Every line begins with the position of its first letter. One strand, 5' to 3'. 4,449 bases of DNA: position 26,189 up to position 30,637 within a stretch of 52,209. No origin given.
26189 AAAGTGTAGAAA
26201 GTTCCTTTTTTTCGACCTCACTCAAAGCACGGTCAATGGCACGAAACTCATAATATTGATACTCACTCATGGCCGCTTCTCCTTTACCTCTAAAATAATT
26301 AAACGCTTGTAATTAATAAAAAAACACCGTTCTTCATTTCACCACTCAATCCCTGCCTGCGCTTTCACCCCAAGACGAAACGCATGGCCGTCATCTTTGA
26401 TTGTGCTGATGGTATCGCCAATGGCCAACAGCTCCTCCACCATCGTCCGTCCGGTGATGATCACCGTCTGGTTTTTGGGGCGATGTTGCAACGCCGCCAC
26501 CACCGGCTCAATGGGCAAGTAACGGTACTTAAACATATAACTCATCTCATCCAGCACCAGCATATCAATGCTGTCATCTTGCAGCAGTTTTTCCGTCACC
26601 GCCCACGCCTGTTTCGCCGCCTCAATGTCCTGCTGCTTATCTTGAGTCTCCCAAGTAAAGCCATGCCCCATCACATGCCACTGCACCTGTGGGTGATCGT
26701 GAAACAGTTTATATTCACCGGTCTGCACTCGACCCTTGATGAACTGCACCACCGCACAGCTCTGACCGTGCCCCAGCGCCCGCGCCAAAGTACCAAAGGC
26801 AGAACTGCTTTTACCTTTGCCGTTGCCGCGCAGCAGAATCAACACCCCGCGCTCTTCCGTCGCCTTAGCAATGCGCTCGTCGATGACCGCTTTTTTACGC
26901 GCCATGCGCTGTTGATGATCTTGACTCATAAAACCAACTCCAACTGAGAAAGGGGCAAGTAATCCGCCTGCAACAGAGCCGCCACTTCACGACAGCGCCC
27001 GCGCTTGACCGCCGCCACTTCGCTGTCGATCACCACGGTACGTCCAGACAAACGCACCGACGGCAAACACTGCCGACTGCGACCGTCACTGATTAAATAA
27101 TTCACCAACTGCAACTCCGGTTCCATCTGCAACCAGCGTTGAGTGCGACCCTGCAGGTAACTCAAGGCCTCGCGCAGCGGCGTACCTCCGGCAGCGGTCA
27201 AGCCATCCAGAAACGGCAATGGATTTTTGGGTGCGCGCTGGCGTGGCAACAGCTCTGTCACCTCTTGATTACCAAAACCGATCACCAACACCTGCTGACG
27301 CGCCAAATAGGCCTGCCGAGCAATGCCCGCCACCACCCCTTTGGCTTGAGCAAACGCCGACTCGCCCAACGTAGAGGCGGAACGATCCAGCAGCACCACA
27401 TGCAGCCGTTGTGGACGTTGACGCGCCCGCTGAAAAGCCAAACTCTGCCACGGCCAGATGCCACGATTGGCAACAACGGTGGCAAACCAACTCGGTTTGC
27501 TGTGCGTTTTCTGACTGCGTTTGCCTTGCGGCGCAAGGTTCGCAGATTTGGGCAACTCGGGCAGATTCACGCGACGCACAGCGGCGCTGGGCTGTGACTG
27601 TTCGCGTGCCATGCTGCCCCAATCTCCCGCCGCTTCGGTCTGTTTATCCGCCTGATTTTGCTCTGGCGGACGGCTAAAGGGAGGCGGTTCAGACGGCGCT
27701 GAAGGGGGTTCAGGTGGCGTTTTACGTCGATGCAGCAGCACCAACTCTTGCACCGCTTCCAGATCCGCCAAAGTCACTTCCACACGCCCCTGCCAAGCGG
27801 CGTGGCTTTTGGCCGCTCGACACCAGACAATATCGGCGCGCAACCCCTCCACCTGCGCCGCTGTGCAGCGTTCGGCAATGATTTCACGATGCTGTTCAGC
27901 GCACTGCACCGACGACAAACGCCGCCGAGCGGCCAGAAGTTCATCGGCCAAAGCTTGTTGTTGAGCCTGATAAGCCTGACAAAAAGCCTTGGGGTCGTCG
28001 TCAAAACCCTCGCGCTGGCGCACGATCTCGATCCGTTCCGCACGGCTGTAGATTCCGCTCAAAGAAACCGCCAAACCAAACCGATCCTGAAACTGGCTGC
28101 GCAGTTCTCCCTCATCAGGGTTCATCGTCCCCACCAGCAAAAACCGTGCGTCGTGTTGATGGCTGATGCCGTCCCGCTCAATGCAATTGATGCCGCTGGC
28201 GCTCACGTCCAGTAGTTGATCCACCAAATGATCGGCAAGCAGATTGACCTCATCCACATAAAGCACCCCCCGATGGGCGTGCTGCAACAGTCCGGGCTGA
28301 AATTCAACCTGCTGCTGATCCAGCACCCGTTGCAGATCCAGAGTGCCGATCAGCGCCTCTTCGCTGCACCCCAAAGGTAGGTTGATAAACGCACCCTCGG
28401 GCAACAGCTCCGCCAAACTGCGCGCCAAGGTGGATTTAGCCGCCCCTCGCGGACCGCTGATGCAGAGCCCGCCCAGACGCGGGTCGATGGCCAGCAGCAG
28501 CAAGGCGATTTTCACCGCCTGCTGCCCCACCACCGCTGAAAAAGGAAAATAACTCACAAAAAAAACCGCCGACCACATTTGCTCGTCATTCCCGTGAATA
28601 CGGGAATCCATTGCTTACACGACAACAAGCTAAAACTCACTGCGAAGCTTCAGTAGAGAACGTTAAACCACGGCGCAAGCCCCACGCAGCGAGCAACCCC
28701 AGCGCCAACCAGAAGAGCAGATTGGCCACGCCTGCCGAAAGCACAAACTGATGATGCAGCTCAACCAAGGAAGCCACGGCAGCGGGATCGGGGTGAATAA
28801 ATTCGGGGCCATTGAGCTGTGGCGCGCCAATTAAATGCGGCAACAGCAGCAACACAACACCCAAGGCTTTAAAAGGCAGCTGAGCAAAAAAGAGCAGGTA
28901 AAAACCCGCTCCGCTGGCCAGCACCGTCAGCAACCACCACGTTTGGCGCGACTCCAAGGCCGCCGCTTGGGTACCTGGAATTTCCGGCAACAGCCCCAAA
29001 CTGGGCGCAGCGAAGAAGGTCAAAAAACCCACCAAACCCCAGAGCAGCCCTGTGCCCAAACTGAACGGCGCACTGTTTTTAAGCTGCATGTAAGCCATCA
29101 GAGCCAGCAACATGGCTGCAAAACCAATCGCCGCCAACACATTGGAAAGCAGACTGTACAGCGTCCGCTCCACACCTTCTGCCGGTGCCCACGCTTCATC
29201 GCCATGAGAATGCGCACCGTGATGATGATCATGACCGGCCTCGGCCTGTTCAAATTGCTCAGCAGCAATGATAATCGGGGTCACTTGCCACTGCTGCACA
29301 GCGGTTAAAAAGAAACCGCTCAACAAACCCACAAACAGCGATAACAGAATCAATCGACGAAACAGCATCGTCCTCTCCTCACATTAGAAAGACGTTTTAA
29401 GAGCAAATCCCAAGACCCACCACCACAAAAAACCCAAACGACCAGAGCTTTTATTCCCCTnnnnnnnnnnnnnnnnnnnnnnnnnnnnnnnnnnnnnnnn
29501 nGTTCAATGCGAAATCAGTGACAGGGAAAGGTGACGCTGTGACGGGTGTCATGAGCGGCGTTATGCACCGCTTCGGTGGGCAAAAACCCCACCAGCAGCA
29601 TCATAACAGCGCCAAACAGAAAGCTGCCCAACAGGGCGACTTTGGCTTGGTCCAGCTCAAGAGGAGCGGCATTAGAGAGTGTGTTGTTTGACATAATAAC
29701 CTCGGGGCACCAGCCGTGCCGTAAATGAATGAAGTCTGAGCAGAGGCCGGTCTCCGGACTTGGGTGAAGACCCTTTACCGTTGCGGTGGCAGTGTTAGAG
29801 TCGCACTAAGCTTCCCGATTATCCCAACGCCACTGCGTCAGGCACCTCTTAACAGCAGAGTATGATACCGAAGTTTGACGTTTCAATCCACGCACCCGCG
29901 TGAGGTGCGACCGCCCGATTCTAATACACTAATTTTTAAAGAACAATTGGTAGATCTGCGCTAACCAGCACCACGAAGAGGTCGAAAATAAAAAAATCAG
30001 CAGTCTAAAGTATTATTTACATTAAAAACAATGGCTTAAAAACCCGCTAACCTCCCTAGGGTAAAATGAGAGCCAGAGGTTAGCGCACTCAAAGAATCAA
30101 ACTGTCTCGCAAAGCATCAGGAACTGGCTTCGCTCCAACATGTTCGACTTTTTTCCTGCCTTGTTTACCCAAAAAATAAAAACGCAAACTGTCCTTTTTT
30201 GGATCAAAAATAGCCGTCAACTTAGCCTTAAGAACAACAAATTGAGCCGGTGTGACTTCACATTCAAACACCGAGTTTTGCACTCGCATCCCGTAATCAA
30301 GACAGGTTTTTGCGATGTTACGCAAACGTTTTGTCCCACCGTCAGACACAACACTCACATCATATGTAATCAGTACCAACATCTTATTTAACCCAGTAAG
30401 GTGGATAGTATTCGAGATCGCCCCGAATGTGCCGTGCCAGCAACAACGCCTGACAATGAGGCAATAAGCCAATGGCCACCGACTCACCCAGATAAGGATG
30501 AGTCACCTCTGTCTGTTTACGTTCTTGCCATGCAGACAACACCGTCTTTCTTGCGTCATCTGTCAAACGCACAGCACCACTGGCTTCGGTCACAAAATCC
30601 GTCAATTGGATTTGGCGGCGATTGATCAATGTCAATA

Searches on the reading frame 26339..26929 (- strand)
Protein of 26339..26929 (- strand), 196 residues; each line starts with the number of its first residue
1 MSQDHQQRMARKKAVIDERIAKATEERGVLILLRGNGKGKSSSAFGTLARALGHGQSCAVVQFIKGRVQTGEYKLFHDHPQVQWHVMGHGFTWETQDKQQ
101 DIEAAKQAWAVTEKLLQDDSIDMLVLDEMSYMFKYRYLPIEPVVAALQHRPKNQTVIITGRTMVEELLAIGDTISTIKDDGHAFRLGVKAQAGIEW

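Call 9: search_protein_families(library=ncbifam, proteins=[window:26339-26929:-])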
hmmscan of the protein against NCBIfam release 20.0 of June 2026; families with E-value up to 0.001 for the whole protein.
window:26339-26929:- (196 aa): 4 families
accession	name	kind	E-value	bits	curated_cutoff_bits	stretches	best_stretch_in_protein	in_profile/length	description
NF004637.0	PRK05986.1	subfamily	2.5e-72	242.7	185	1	3-196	4-197/197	cob(I)yrinic acid a,c-diamide adenosyltransferase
TIGR00708.1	cobA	equivalog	1.3e-55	187.8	167.75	1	24-196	2-177/177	cob(I)yrinic acid a,c-diamide adenosyltransferase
NF005648.0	PRK07414.1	equivalog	4.1e-18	65.5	248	1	34-178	28-173/178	P-loop NTPase family protein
NF005647.0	PRK07413.1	equivalog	7.7e-16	57.8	426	1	5-165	179-350/382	cob(I)yrinic acid a,c-diamide adenosyltransferase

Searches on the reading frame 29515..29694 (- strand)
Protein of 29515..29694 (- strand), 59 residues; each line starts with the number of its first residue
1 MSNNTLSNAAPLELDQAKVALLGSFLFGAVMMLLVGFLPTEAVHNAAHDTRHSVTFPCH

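Call 9: search_protein_families(library=ncbifam, proteins=[window:29515-29694:-])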
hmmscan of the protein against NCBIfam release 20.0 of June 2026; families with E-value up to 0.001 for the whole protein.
window:29515-29694:- (59 aa): 1 family
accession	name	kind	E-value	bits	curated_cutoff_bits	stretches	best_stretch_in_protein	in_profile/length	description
TIGR02459.1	CbtB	hypoth_equivalog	1.1e-19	70.7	64.4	1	1-59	1-60/60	cobalt transporter subunit CbtB (proposed)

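Call 10: find_encoding_contigs(protein=window:29515-29694:-, flank=10000, max_places=10)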
Protein window:29515-29694:- (59 aa): 1 contig read that carries it; 1 place shown.
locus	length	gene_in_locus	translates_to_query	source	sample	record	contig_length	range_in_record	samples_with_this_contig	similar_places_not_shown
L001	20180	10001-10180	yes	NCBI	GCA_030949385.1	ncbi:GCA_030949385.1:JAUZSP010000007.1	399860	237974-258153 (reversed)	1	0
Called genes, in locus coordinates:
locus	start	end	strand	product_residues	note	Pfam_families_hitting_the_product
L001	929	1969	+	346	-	PF00145:DNA_methylase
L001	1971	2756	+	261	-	-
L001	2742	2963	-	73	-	-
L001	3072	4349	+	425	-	PF00145:DNA_methylase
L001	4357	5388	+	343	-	PF09499:RE_ApaLI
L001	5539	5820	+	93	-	PF04365:BrnT_toxin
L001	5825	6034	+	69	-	PF12441:CopG_antitoxin, PF14384:BrnA_antitoxin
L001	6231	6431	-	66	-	-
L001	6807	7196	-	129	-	PF08534:Redoxin, PF00578:AhpC-TSA, PF00085:Thioredoxin, PF13905:Thioredoxin_8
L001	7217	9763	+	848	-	PF00270:DEAD, PF00271:Helicase_C, PF08482:HrpB_C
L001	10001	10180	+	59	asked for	PF09489:CbtB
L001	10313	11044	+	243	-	PF09490:CbtA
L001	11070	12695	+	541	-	PF00493:MCM (weak), PF07728:AAA_5, PF01078:Mg_chelatase (weak), PF17863:AAA_lid_2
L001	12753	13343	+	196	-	PF12557:Co_AT_N (weak), PF02572:CobA_CobO_BtuR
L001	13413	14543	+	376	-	-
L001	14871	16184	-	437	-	PF06980:DUF1302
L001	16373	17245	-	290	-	PF17131:TP_0789-like, PF07044:DUF1329 (weak)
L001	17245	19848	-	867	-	PF03176:MMPL, PF02460:Patched (weak), PF12349:Sterol-sensing, PF03176:MMPL, PF00873:ACR_tran (weak), PF12349:Sterol-sensing (weak)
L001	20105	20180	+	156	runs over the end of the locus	PF01263:Aldose_epim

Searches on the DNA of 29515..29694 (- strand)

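Call 17: search_rna_families(sources=[L001, L002, L003, L004, L005], threshold=gathering)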
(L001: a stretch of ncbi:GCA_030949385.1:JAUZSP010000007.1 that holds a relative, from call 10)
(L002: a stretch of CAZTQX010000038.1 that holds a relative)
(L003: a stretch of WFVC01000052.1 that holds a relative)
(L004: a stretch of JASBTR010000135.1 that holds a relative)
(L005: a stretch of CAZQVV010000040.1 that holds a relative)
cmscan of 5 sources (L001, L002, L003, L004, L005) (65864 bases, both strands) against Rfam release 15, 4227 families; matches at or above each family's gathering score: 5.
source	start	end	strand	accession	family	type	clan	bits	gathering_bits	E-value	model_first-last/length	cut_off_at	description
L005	3741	3960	+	RF00174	Cobalamin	Cis-reg; riboswitch;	CL00101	118.3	31.5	4.9e-29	1-189/189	no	Cobalamin riboswitch aptamer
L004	5399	5615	+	RF00174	Cobalamin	Cis-reg; riboswitch;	CL00101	115.4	31.5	3.4e-28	1-189/189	no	Cobalamin riboswitch aptamer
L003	5466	5681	+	RF00174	Cobalamin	Cis-reg; riboswitch;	CL00101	106.9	31.5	8.9e-26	1-189/189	no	Cobalamin riboswitch aptamer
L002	5630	5763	+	RF00174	Cobalamin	Cis-reg; riboswitch;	CL00101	75.2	31.5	1.1e-16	1-189/189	no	Cobalamin riboswitch aptamer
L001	9831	9967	+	RF00174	Cobalamin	Cis-reg; riboswitch;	CL00101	73.2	31.5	3.9e-16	1-189/189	no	Cobalamin riboswitch aptamer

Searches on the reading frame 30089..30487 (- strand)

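Call 8: search_protein_families(library=ncbifam, proteins=[window:30089-30487:-])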
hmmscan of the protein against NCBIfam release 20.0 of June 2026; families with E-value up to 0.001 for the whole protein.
window:30089-30487:- (132 aa): 1 family
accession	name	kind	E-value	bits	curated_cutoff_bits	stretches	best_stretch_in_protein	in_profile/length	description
TIGR01573.1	cas2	equivalog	8.9e-17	61.2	24.5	1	36-125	1-89/96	CRISPR-associated endonuclease Cas2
